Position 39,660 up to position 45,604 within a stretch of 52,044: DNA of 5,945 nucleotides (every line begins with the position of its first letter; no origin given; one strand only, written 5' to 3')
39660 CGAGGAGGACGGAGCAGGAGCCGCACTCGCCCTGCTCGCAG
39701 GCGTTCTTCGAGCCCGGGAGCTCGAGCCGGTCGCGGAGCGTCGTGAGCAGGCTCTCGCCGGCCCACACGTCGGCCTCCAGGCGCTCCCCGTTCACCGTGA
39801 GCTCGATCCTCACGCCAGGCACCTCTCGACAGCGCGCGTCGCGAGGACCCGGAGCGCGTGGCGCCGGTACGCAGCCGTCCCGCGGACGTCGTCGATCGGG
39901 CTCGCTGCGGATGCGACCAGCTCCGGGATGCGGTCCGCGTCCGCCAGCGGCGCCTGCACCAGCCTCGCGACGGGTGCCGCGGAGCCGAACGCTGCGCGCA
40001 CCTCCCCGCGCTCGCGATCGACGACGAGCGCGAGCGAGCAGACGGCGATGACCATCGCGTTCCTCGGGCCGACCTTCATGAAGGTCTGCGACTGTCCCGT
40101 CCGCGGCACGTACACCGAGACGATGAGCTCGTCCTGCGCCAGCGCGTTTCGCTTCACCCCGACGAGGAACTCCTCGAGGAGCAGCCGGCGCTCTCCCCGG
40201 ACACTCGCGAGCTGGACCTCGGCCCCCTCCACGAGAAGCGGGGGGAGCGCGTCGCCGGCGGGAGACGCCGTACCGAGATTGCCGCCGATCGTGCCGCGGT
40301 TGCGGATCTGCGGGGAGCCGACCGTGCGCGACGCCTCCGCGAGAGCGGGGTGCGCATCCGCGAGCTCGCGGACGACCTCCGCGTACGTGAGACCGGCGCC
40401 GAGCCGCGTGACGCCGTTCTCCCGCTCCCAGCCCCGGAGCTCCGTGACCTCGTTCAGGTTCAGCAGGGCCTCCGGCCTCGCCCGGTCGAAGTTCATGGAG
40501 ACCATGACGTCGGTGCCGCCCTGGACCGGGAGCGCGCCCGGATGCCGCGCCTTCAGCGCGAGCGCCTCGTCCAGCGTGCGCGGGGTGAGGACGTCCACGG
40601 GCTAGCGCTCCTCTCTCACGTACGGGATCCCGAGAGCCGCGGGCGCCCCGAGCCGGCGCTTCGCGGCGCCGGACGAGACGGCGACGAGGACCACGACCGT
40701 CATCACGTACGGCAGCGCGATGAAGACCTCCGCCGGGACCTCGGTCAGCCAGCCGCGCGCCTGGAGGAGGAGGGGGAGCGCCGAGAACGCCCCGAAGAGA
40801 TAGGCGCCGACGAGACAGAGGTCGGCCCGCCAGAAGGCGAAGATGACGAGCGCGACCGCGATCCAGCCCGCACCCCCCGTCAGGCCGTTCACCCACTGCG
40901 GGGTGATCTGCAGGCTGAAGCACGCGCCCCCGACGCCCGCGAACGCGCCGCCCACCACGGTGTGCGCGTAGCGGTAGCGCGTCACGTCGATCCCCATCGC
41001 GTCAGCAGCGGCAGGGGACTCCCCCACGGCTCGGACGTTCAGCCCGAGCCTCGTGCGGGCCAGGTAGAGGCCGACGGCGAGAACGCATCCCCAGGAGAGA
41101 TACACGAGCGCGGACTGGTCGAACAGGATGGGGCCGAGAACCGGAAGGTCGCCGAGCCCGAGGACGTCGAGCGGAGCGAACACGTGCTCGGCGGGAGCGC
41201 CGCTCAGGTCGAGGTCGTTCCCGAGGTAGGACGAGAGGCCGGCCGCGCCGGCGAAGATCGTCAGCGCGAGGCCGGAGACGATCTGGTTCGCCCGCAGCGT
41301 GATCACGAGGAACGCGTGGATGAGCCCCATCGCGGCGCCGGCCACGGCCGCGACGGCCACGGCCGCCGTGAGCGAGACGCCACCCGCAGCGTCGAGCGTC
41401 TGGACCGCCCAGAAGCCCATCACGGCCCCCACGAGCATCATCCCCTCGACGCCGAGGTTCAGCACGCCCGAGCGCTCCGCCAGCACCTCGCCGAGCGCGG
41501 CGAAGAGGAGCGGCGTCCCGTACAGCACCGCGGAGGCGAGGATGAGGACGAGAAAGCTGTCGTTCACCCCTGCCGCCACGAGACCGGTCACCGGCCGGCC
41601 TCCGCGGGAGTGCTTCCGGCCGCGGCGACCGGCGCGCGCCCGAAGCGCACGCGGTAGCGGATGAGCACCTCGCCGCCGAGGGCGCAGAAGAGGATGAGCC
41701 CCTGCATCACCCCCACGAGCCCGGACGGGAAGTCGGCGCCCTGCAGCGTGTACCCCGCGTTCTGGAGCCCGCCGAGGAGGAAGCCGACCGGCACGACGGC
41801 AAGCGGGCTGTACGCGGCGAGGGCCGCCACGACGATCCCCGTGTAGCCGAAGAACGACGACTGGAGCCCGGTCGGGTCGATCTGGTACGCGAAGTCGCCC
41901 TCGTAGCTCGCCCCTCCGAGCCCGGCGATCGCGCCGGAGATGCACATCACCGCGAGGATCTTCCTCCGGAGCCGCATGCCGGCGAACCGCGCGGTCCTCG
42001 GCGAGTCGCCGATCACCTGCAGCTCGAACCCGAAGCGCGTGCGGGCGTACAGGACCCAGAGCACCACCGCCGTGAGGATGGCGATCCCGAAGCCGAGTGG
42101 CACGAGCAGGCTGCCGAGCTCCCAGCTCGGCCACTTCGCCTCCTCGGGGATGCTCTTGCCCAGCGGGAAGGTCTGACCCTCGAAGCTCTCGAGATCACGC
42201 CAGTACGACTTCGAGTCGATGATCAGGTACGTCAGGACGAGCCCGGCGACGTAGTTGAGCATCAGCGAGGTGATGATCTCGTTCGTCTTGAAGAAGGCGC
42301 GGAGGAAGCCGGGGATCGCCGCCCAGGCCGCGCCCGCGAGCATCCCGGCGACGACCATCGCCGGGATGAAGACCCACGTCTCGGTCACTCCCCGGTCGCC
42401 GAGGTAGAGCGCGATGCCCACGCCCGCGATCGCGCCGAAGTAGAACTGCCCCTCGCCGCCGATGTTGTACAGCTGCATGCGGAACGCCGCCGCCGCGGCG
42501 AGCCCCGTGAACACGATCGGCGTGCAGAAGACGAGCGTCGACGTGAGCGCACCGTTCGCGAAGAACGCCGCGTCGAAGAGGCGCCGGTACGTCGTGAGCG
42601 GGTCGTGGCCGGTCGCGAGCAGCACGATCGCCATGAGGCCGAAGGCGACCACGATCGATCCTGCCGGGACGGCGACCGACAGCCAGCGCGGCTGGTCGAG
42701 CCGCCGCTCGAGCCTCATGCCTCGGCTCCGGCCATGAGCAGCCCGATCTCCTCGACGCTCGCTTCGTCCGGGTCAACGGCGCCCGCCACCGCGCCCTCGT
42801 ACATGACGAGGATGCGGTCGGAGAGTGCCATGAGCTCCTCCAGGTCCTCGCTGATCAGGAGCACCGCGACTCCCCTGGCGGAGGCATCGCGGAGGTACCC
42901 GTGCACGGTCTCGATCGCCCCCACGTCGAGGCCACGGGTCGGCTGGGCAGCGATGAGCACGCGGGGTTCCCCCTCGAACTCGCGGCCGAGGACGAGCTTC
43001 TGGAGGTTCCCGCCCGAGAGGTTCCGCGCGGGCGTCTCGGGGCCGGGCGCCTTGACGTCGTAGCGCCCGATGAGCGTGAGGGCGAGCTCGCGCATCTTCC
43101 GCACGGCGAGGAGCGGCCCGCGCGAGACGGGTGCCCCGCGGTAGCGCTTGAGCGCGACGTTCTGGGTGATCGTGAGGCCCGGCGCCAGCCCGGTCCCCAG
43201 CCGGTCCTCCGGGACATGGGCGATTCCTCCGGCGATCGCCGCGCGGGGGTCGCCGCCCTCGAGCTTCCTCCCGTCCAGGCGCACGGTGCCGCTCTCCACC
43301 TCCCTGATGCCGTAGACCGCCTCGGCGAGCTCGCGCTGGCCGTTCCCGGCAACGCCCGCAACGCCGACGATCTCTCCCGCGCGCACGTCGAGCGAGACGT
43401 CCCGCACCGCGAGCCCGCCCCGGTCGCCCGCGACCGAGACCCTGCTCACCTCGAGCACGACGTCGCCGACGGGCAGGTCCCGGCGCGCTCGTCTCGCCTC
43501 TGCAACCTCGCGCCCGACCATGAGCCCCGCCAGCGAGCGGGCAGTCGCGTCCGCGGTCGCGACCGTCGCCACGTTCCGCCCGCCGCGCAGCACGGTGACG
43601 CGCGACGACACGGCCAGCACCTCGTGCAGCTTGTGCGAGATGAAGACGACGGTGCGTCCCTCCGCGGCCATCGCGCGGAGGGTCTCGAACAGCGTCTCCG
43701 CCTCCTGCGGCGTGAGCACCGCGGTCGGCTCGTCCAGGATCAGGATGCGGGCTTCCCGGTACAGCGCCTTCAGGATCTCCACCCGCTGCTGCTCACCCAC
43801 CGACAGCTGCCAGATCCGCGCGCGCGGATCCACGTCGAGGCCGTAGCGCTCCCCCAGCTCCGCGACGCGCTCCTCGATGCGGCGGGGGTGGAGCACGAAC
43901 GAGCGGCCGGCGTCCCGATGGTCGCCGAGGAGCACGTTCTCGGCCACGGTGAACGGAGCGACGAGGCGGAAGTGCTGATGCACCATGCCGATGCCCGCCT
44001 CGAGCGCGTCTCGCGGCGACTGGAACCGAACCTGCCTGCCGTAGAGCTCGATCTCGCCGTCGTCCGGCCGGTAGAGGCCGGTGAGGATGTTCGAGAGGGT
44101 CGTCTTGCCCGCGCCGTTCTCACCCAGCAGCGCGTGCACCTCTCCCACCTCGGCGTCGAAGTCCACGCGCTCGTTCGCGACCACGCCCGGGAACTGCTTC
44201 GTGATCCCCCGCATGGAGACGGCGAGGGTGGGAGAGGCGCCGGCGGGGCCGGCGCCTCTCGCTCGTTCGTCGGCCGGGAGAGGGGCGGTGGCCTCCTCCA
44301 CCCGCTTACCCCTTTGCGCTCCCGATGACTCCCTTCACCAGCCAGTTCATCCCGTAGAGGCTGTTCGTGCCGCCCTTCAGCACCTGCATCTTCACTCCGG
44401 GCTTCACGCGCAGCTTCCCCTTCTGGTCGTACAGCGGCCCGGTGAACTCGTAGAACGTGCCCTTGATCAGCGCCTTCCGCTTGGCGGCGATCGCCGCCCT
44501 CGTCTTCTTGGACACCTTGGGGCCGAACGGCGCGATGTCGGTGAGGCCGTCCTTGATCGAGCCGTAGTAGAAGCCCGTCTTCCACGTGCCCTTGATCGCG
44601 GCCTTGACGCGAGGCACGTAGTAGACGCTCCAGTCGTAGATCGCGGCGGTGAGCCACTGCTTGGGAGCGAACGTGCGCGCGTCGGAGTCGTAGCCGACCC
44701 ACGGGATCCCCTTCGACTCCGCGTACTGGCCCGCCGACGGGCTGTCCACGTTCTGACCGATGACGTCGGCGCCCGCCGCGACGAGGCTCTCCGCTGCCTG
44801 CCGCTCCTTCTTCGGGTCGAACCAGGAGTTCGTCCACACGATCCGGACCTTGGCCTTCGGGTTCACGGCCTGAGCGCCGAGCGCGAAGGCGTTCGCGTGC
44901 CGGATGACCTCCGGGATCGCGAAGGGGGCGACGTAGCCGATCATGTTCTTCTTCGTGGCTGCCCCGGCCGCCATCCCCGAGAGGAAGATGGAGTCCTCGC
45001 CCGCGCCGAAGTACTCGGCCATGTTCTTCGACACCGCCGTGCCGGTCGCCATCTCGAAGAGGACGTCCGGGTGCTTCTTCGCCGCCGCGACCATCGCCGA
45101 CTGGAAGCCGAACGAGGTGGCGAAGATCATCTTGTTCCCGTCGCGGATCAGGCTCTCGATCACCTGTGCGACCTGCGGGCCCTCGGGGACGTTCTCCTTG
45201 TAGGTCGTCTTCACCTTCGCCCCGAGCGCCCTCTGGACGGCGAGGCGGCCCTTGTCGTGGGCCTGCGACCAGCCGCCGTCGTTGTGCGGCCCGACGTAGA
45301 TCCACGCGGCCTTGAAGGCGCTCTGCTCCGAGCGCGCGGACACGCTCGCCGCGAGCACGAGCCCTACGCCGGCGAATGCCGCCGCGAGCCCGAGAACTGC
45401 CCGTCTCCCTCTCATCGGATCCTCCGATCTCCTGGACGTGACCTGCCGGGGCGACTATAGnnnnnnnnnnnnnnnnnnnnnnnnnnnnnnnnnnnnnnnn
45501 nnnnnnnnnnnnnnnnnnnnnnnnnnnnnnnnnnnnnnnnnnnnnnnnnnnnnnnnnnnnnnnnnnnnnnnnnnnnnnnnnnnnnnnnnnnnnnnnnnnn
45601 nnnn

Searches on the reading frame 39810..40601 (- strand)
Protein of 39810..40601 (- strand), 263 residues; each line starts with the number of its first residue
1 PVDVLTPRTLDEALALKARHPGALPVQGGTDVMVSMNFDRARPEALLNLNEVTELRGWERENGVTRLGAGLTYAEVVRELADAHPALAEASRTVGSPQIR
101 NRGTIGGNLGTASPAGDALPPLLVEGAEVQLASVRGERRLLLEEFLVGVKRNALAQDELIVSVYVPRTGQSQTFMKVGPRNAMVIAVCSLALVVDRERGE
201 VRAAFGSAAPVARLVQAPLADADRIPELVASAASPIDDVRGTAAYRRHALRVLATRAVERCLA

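Call 24: search_protein_families(library=pfam, proteins=[window:39810-40601:-], max_evalue=0.00001)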
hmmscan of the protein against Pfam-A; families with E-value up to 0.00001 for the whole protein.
window:39810-40601:- (263 aa): 2 families
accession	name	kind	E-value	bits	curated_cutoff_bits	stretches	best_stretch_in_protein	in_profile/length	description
PF00941.27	FAD_binding_5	-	3.3e-47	160.9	27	1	3-167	4-169/170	FAD binding domain in molybdopterin dehydrogenase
PF03450.22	CO_deh_flav_C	-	1.6e-06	28.6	25.5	0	176-259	4-100/102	CO dehydrogenase flavoprotein C-terminal domain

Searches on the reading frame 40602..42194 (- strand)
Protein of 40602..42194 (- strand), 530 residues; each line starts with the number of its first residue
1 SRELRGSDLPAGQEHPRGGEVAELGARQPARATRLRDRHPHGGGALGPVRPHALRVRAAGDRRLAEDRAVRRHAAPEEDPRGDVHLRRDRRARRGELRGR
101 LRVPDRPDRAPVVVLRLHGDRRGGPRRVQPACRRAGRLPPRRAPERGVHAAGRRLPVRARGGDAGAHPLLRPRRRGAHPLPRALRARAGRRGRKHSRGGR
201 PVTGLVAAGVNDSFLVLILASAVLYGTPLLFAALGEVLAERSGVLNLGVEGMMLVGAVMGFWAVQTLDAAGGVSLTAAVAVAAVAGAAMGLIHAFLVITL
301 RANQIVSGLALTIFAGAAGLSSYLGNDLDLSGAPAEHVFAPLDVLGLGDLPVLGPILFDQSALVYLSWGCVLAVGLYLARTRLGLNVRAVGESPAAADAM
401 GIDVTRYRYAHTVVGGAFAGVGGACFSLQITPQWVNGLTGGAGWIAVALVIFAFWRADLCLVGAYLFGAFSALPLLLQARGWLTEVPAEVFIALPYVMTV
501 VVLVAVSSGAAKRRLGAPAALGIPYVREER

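Call 25: search_protein_families(library=pfam, proteins=[window:40602-42194:-], max_evalue=0.00001)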
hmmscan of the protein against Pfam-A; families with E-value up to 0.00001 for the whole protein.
window:40602-42194:- (530 aa): 1 family
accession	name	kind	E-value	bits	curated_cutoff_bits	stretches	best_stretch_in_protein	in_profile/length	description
PF02653.21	BPD_transp_2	-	6.5e-33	114.5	26.8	1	220-503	3-269/269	Branched-chain amino acid transport system / permease component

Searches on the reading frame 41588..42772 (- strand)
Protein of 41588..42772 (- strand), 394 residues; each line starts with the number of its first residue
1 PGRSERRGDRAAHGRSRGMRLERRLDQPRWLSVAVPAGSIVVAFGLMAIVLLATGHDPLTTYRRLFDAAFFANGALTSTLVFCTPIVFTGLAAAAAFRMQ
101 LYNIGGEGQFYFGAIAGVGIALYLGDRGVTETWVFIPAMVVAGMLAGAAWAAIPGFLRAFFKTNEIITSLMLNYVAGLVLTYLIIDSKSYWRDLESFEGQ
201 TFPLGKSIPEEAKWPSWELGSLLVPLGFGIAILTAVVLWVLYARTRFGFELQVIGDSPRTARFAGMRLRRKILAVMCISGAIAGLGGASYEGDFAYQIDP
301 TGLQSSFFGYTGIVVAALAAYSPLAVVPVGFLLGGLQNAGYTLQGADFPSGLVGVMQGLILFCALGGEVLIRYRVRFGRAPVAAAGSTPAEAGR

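Call 24: search_protein_families(library=pfam, proteins=[window:41588-42772:-], max_evalue=0.00001)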
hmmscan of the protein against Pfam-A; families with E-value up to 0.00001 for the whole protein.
window:41588-42772:- (394 aa): 1 family
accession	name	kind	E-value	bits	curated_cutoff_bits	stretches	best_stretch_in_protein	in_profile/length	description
PF02653.21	BPD_transp_2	-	2.3e-33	115.9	26.8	1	77-365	3-269/269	Branched-chain amino acid transport system / permease component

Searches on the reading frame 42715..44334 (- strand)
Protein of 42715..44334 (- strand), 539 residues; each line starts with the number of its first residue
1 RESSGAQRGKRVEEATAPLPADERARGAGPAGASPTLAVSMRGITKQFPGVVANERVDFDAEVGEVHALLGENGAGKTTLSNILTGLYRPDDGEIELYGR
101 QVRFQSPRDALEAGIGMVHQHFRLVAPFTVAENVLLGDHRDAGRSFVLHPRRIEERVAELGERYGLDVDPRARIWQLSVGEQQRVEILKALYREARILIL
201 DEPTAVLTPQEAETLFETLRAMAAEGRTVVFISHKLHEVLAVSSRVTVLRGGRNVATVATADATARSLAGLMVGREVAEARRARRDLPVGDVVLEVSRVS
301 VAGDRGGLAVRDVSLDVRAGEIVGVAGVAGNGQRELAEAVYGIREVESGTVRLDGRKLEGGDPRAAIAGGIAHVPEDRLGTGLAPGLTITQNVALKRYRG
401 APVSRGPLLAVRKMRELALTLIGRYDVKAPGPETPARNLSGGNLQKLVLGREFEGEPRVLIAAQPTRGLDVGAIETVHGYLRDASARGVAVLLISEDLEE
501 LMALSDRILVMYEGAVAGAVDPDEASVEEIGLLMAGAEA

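Call 24: search_protein_families(library=pfam, proteins=[window:42715-44334:-], max_evalue=0.00001)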
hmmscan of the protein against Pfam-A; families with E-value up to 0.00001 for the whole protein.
window:42715-44334:- (539 aa): 2 families
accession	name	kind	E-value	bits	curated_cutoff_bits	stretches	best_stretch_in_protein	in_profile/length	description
PF00005.33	ABC_tran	-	2.1e-47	161.6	25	2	56-205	3-137/137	ABC transporter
PF13304.12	AAA_21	-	3.1e-07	31.2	27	0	174-235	235-299/304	AAA domain, putative AbiEii toxin, Type IV TA system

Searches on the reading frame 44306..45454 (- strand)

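Call 24: search_protein_families(library=pfam, proteins=[window:44306-45454:-], max_evalue=0.00001)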
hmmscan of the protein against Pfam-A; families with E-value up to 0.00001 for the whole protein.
window:44306-45454:- (382 aa): 1 family
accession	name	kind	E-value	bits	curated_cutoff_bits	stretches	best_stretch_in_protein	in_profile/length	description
PF02608.20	Bmp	-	1.4e-46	159.3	24.1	1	48-331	3-293/301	ABC transporter substrate-binding protein PnrA-like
